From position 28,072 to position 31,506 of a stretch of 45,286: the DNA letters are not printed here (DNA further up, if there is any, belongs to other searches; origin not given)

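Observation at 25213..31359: Self-contained cohesin-dockerin cell-surface system with no carbohydrate-active enzymes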

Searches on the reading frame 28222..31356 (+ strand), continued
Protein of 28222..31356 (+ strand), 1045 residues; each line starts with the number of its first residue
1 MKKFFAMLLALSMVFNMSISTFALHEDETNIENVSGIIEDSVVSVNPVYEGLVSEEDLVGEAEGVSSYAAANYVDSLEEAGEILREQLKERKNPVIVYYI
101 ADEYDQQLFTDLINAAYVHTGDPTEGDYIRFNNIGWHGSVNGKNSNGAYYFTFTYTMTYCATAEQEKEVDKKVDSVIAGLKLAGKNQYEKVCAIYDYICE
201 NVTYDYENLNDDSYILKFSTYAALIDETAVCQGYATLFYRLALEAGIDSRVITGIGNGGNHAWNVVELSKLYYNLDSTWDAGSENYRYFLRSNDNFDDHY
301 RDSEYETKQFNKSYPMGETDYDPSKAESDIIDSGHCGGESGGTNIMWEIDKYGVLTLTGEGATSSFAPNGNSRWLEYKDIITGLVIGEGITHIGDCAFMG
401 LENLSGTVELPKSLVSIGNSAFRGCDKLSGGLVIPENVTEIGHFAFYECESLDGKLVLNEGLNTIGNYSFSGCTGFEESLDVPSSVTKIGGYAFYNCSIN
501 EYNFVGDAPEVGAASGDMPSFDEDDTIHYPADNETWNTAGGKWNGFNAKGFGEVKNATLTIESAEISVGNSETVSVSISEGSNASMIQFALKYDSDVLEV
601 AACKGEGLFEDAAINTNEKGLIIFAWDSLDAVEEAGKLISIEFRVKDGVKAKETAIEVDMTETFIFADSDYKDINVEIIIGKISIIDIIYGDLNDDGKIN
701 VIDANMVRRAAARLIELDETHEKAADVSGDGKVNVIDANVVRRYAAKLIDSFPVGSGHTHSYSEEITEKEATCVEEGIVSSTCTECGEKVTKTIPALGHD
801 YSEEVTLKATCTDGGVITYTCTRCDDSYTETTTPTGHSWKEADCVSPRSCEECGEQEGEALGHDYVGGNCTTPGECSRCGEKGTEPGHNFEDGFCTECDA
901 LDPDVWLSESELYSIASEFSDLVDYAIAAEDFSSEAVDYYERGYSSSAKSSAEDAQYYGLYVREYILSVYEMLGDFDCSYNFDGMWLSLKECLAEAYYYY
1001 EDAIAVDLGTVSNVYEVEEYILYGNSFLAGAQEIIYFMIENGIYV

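Call 12: find_homologous_proteins(query=window:28222-31356:+, max_evalue=0.00001)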
Query window:28222-31356:+ (1045 aa): 2340 proteins with E <= 0.00001 among 8000 candidates; the best 120 are listed.
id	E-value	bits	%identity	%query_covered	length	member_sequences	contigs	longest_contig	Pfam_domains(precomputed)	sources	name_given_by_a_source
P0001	0.0e+0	2385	100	100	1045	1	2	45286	PF13306.13,PF00404.25,PF00963.25,PF01841.26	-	-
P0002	3.3e-242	825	42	21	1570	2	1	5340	PF23147.3,PF13306.13,PF00404.25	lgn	-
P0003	1.3e-240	820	39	52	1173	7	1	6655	PF13306.13,PF00404.25,PF01841.26,PF04473.19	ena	-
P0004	3.8e-211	722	49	41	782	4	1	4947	PF13306.13,PF00404.25,PF01841.26,PF04473.19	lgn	-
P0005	3.1e-197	676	42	49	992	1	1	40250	PF13306.13,PF00404.25,PF01841.26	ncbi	-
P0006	1.0e-172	595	44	41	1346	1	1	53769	PF13306.13,PF22359.3,PF02368.25,PF26918.1,PF01841.26,PF04473.19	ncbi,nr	ncbi:MAG: leucine-rich repeat protein [Lachnospiraceae bacterium]|nr:leucine-rich repeat protein [La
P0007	6.7e-172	592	41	48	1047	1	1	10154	PF13306.13,PF13855.13,PF01841.26,PF04473.19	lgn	-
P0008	1.4e-168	581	44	48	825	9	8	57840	PF13306.13,PF00404.25,PF01841.26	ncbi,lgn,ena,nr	ncbi:MAG: leucine-rich repeat protein [Oscillospiraceae bacterium]|nr:leucine-rich repeat protein [O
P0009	2.9e-165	570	36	51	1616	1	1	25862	PF13306.13,PF00404.25,PF13855.13,PF13472.13,PF00657.29,PF01841.26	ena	-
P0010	1.8e-164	568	39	46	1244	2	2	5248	PF13306.13,PF13855.13,PF01841.26,PF04473.19,PF23952.2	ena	-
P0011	7.2e-156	539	39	13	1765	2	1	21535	PF13306.13,PF00404.25,PF00963.25,PF13855.13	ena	-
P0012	6.7e-153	529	40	52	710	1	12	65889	PF13306.13,PF00404.25,PF01841.26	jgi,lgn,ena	-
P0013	2.6e-151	524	36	48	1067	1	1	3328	PF13306.13,PF13855.13,PF01841.26,PF23952.2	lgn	-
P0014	7.3e-151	523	49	24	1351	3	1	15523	PF00404.25,PF01841.26,PF04473.19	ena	-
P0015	3.5e-150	520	34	42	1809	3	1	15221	PF13306.13,PF13855.13,PF01841.26,PF04473.19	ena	-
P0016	2.5e-146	508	48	31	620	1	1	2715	PF00404.25,PF01841.26,PF04473.19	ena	-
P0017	2.9e-146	507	36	41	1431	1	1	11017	PF13306.13,PF00404.25,PF13855.13,PF01841.26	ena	-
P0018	3.9e-146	507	42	16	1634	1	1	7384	PF13306.13,PF01640.24,PF13734.12,PF18998.7,PF13855.13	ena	-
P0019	1.2e-145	505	46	29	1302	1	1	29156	PF13306.13,PF04122.18,PF01841.26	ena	-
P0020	1.5e-143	498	42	52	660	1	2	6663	PF13306.13,PF00404.25,PF01841.26,PF04473.19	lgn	-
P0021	4.2e-143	497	36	50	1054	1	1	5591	PF13306.13,PF13855.13,PF01841.26,PF04473.19,PF23952.2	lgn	-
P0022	9.5e-142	492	39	45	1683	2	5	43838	PF13306.13,PF12799.14,PF13855.13,PF01841.26,PF04473.19,PF23952.2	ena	-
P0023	3.8e-140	487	41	43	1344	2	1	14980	PF13306.13,PF13855.13,PF01841.26,PF04473.19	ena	-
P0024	2.2e-139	485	40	55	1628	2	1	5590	PF13306.13,PF00395.26,PF01841.26,PF04473.19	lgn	-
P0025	4.8e-139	483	40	43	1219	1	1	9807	PF13306.13,PF13855.13,PF01841.26,PF04473.19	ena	-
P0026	6.6e-139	483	37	50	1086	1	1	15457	PF13306.13,PF13855.13,PF01841.26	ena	-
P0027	2.0e-138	481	50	31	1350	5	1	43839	PF13306.13,PF00404.25,PF01841.26,PF04473.19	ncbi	-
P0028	1.7e-137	478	38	44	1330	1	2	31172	PF13306.13,PF04122.18,PF13855.13,PF01841.26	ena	-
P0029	2.7e-137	478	40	16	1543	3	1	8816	PF13306.13,PF18998.7,PF07675.19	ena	-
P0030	1.9e-136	475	38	48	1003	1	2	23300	PF13306.13,PF00404.25,PF13855.13,PF01841.26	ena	-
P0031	4.9e-136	474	49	31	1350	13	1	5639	PF13306.13,PF00404.25,PF01841.26,PF04473.19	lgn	-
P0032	9.7e-136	473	43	44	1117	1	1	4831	PF13306.13,PF18885.7,PF13855.13,PF01841.26,PF04473.19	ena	-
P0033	3.1e-135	471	37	47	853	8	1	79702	PF13306.13,PF00404.25,PF01841.26,PF04473.19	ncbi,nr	ncbi:MAG: leucine-rich repeat protein [Oscillospiraceae bacterium]|nr:leucine-rich repeat protein [O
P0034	6.1e-135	470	39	45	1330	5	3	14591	PF13306.13,PF04122.18,PF12799.14,PF13855.13,PF01841.26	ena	-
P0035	1.9e-134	468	42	14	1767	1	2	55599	PF13306.13,PF12799.14,PF13855.13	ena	-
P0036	2.0e-134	468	41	43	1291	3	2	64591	PF13306.13,PF12799.14,PF13855.13,PF01841.26,PF04473.19,PF23952.2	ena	-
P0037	4.2e-134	467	47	31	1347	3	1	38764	PF13306.13,PF00404.25,PF01841.26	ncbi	-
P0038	5.2e-134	467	34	49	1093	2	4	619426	PF13306.13,PF13855.13,PF01841.26,PF04473.19,PF23952.2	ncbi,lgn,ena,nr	ncbi:MAG: leucine-rich repeat protein [Oscillospiraceae bacterium]|nr:leucine-rich repeat protein [O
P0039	1.1e-132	462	40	48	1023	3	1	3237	PF13306.13,PF00404.25,PF01841.26,PF04473.19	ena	-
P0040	4.8e-132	460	37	47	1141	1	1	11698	PF13306.13,PF00404.25,PF13855.13,PF01841.26,PF04473.19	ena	-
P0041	5.0e-132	460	40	43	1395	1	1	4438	PF21764.4,PF13306.13,PF26182.1,PF22359.3,PF02368.25,PF13855.13,PF26918.1,PF01841.26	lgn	-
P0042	1.3e-131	459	40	52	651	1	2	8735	PF13306.13,PF00404.25,PF01841.26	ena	-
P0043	1.4e-131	459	39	43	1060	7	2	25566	PF13306.13,PF01841.26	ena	-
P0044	3.8e-131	457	40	43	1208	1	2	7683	PF13306.13,PF00404.25,PF13855.13,PF01841.26,PF04473.19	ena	-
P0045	6.3e-131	457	35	48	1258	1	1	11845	PF13306.13,PF00404.25,PF13855.13,PF01841.26,PF04473.19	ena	-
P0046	7.9e-131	456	39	31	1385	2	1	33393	PF13306.13,PF25833.1,PF13855.13,PF00041.28,PF01841.26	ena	-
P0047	1.0e-130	456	39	49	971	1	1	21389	PF13306.13,PF13855.13,PF01841.26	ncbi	-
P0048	3.9e-130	454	39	45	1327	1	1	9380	PF13306.13,PF00041.28,PF01841.26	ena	-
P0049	6.3e-130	453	40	48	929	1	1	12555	PF13306.13,PF00395.26,PF13855.13,PF01841.26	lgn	-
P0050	7.1e-130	453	48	31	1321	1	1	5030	PF13306.13,PF04122.18,PF01841.26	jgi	-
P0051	9.4e-130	453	30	78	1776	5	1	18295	PF13306.13,PF00404.25,PF26486.1,PF13472.13,PF00657.29,PF01841.26,PF04473.19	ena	-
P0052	2.7e-129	451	41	44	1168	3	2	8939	PF13306.13,PF21910.3,PF13855.13,PF00041.28,PF01841.26,PF04473.19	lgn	-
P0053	3.8e-129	451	40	48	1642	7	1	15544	PF13306.13,PF04122.18,PF01841.26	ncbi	-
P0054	7.0e-129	450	40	42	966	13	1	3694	PF13306.13,PF13855.13,PF01841.26,PF04473.19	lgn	-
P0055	8.8e-129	450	38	12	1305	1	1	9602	PF13306.13,PF26182.1,PF02368.25,PF13855.13,PF26918.1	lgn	-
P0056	1.1e-128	449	41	46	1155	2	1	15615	PF13306.13,PF21910.3,PF13855.13,PF00041.28,PF01841.26,PF04473.19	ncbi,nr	ncbi:MAG: leucine-rich repeat protein [Lachnospiraceae bacterium]|nr:leucine-rich repeat protein [La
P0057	4.6e-128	447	38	48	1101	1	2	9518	PF13306.13,PF13855.13,PF01841.26,PF04473.19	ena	-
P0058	2.3e-127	445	38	48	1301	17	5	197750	PF13306.13,PF12799.14,PF02368.25,PF13855.13,PF01841.26,PF04473.19,PF23952.2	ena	-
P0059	7.6e-127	443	36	43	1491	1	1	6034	PF13306.13,PF21540.4,PF05495.18,PF13855.13,PF01841.26,PF04473.19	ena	-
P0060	8.1e-127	443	40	41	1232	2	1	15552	PF25832.1,PF25833.1,PF21910.3,PF00041.28,PF01841.26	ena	-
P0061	2.1e-126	442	40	47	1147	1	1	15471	PF13306.13,PF00404.25,PF13855.13,PF01841.26,PF04473.19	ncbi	-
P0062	3.7e-126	441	49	31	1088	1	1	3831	PF13306.13,PF00404.25,PF01841.26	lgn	-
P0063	5.1e-126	440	35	15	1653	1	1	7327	PF13306.13,PF13855.13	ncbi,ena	-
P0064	2.4e-125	438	45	41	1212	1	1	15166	PF13306.13,PF04122.18,PF13855.13,PF01841.26,PF04473.19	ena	-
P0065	8.2e-125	436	38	46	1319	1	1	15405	PF13306.13,PF12799.14,PF13855.13,PF01841.26,PF04473.19,PF23952.2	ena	-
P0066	2.8e-124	435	40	48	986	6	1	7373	PF13306.13,PF00395.26,PF13855.13,PF01841.26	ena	-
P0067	5.0e-124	434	44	41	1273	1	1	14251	PF13306.13,PF12799.14,PF13855.13,PF01841.26,PF04473.19,PF23952.2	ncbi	-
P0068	5.1e-124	434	39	47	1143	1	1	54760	PF13306.13,PF13855.13,PF01841.26,PF04473.19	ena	-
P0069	8.9e-124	433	45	39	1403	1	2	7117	PF13306.13,PF00395.26,PF01841.26,PF04473.19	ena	-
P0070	1.2e-123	433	35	43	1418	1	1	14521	PF13306.13,PF04122.18,PF13855.13,PF01841.26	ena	-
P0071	1.3e-123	432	48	24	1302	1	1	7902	PF01841.26,PF04473.19,PF23111.2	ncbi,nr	ncbi:MAG: hypothetical protein LUF28_01630 [Clostridiales bacterium]|nr:hypothetical protein [Clostr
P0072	4.1e-123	431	41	41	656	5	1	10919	PF13306.13,PF00404.25,PF01841.26,PF04473.19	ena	-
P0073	4.3e-123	431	36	44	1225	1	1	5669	PF13306.13,PF00041.28,PF01841.26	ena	-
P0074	5.4e-122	427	39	32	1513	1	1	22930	PF13306.13,PF00404.25,PF00963.25,PF00395.26,PF13855.13,PF01841.26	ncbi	-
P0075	8.2e-122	426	38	48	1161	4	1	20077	PF13306.13,PF05725.19,PF12799.14,PF13855.13,PF01841.26,PF04473.19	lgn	-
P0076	1.5e-121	426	52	23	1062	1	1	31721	PF04122.18,PF01841.26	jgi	-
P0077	4.0e-121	424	49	31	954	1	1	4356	PF13306.13,PF00404.25,PF01841.26,PF04473.19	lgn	-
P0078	8.0e-121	423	38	49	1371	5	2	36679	PF13306.13,PF04122.18,PF01841.26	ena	-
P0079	8.3e-121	423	41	30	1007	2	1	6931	PF05495.18,PF01841.26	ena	-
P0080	1.6e-120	422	41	48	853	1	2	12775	PF13306.13,PF03442.21,PF00404.25,PF13855.13,PF01841.26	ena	-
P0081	1.6e-120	422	40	31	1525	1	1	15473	PF13306.13,PF00404.25,PF12799.14,PF00395.26,PF13855.13,PF01841.26,PF23952.2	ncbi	-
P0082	2.4e-120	422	39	45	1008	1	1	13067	PF13306.13,PF00395.26,PF13855.13,PF01841.26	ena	-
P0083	2.4e-120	422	42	44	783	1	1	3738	PF13306.13,PF13855.13,PF01841.26,PF04473.19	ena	-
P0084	2.9e-120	421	46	11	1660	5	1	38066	PF13306.13,PF13855.13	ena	-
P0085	1.4e-119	419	41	48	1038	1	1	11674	PF13306.13,PF13855.13,PF01841.26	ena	-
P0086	2.3e-119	418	39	48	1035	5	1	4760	PF13306.13,PF04122.18,PF13855.13,PF01841.26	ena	-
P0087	2.5e-119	418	39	12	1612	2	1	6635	PF13306.13,PF18998.7,PF13855.13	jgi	jgi:hypothetical protein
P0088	3.5e-119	418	38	41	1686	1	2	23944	PF13306.13,PF13855.13,PF01841.26,PF04473.19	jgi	-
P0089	3.8e-119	418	40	39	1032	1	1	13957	PF25832.1,PF25833.1,PF25814.2,PF21910.3,PF00041.28,PF01841.26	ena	-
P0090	1.8e-118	415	29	78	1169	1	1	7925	PF13306.13,PF00404.25,PF13855.13,PF01841.26,PF04473.19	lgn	-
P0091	2.6e-118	415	40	39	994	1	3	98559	PF25832.1,PF25833.1,PF25814.2,PF21910.3,PF00041.28,PF01841.26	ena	-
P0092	2.9e-118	415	36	45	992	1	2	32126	PF13306.13,PF00404.25,PF13855.13,PF01841.26,PF04473.19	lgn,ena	-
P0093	1.6e-117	412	41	16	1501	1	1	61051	PF13306.13,PF13855.13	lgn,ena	-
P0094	1.9e-117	412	37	45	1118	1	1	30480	PF13306.13,PF21540.4,PF13855.13,PF01841.26,PF04473.19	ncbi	-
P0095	4.4e-117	411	41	44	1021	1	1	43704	PF13306.13,PF13855.13,PF01841.26,PF04473.19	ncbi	-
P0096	1.3e-116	409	37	46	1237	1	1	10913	PF13306.13,PF21540.4,PF05495.18,PF13855.13,PF01841.26,PF04473.19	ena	-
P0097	1.9e-116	409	44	31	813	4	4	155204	PF00404.25,PF01841.26,PF04473.19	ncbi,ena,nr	ncbi:MAG: hypothetical protein IJ449_01240 [Clostridia bacterium]|nr:hypothetical protein [Clostridi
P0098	9.0e-116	406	50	27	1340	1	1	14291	PF12799.14,PF25833.1,PF21910.3,PF00041.28,PF01841.26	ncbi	-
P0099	2.1e-115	405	39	41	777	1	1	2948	PF13306.13,PF00404.25,PF13855.13,PF01841.26,PF04473.19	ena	-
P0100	3.8e-114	401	41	16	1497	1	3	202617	PF13306.13,PF21461.4,PF05725.19,PF02368.25,PF13855.13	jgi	-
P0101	8.9e-114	400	45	11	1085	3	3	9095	PF13306.13,PF26182.1,PF00404.25,PF02368.25,PF26918.1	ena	-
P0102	1.3e-113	399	34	18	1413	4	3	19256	PF13306.13,PF13855.13,PF23952.2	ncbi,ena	-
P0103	4.5e-113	398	41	53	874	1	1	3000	PF13306.13,PF04122.18,PF01841.26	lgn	-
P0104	4.9e-113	397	36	48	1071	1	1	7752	PF13306.13,PF04122.18,PF12799.14,PF01841.26,PF04473.19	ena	-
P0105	6.3e-113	397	36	27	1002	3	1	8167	PF13306.13,PF12799.14,PF13855.13,PF01841.26,PF23952.2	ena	-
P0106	1.4e-112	396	41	45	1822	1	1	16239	PF13306.13,PF18885.7,PF08481.17,PF01841.26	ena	-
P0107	2.2e-112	395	38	13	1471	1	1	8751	PF13306.13,PF19910.6,PF13855.13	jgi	jgi:BspA type Leucine rich repeat region (6 copies)/Domain of unknown function (DUF6383)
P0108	2.3e-112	395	37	43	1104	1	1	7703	PF13306.13,PF00404.25,PF13855.13,PF01841.26,PF04473.19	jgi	-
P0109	2.5e-112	395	37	51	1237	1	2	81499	PF13306.13,PF13855.13,PF01841.26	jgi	-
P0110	6.7e-112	394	42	44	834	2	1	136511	PF13306.13,PF00404.25,PF13855.13,PF01841.26,PF04473.19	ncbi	-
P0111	1.5e-111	392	43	11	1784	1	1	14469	PF13306.13,PF13855.13,PF23952.2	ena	-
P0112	2.7e-111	392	28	37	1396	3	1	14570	PF13306.13,PF10660.15,PF00404.25,PF05725.19,PF12799.14,PF13855.13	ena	-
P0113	1.3e-110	389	40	31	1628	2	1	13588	PF13306.13,PF00404.25,PF12799.14,PF00395.26,PF13855.13,PF01841.26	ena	-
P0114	1.6e-110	389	38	44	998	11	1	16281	PF13306.13,PF00404.25,PF13855.13,PF01841.26,PF04473.19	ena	-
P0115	1.6e-110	389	36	49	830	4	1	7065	PF13306.13,PF01841.26,PF04473.19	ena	-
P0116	2.6e-110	388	41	11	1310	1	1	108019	PF13306.13,PF13855.13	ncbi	ncbi:leucine-rich repeat [Treponema sp. R8-4-B8]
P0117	3.3e-110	388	35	54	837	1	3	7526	PF13306.13,PF18885.7,PF13855.13,PF01841.26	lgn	-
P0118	4.1e-110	388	35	48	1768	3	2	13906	PF13306.13,PF01841.26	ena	-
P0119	4.1e-110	388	34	14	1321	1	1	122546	PF13306.13,PF13855.13,PF23952.2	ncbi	-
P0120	5.9e-110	387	31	83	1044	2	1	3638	PF13306.13,PF00404.25,PF13855.13,PF01841.26,PF04473.19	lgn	-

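Call 35: find_encoding_contigs(protein=P0037, flank=10000, max_places=2)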
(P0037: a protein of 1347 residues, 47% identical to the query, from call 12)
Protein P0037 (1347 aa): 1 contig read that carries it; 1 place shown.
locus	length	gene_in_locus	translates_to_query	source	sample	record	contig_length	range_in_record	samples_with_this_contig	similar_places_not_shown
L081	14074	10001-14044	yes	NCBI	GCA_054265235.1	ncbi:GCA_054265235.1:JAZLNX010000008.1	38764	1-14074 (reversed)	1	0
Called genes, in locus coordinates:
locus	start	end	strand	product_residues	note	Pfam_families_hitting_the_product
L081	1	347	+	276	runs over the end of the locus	PF06723:MreB_Mbl, PF00012:HSP70, PF11104:PilM_2, PF14450:FtsA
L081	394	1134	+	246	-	-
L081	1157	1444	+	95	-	PF03319:EutN_CcmL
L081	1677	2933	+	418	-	PF04346:EutH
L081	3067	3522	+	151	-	PF06249:EutQ, PF05899:Cupin_3 (weak), PF07883:Cupin_2 (faint)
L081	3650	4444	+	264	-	PF04909:Amidohydro_2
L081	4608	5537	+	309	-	PF00963:Cohesin, PF02368:Big_2, PF22359:Big-like (weak)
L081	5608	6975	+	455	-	PF00963:Cohesin, PF09479:Flg_new, PF00963:Cohesin, PF00404:Dockerin_1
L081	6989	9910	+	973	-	PF16459:Phage_TAC_13 (faint)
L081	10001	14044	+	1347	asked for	PF01841:Transglut_core, PF13306:LRR_5, PF00404:Dockerin_1 (weak)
